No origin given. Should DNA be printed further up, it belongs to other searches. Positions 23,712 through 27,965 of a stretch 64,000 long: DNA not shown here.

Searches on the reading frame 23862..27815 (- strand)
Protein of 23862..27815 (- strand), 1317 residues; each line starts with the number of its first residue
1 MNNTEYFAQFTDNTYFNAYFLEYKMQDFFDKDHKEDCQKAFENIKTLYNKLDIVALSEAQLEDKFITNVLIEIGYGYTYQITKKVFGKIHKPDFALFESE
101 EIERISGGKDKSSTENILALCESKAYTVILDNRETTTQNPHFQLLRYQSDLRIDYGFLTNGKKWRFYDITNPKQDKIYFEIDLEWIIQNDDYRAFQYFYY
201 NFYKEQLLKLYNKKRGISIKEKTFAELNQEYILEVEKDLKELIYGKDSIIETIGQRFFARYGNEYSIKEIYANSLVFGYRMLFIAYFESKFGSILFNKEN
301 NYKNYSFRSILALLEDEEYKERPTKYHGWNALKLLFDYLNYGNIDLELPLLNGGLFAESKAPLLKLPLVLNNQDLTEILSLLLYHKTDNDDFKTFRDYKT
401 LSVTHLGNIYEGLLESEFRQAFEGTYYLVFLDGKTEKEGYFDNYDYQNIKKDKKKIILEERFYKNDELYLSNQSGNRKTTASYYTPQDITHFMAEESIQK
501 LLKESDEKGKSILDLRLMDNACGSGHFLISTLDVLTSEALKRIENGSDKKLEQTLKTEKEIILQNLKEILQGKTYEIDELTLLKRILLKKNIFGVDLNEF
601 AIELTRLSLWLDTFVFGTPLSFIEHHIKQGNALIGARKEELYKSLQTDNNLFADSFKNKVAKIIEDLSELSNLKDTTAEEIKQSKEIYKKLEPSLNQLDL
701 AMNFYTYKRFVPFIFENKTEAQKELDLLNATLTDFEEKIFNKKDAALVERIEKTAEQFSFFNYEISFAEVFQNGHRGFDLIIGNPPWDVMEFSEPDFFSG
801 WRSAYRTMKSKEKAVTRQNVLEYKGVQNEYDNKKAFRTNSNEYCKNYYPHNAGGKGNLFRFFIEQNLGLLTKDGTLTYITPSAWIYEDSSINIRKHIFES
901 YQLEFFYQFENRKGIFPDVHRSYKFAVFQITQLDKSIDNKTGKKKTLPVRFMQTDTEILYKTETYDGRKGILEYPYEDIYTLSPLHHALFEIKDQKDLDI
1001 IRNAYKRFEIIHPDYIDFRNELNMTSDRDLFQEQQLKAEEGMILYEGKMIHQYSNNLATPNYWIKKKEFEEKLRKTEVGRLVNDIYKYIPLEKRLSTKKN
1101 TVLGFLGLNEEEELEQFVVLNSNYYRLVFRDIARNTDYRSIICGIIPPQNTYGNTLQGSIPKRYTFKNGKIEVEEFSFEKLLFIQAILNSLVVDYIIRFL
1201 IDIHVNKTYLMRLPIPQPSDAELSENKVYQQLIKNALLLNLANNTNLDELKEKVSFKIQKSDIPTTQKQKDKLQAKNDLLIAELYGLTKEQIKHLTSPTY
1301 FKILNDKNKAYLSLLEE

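Call 62: search_protein_families(library=pfam, proteins=[window:23862-27815:-], max_evalue=0.00001)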
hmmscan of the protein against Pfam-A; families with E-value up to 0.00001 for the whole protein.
window:23862-27815:- (1317 aa): 2 families
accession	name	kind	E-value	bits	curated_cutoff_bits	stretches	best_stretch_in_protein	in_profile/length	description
PF07669.17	Eco57I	-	1.6e-21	77.6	25.3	2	590-793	1-90/171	Eco57I restriction-modification methylase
PF20473.4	MmeI_Mtase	-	2.9e-08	33.7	27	1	510-614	16-87/259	MmeI, DNA-methyltransferase domain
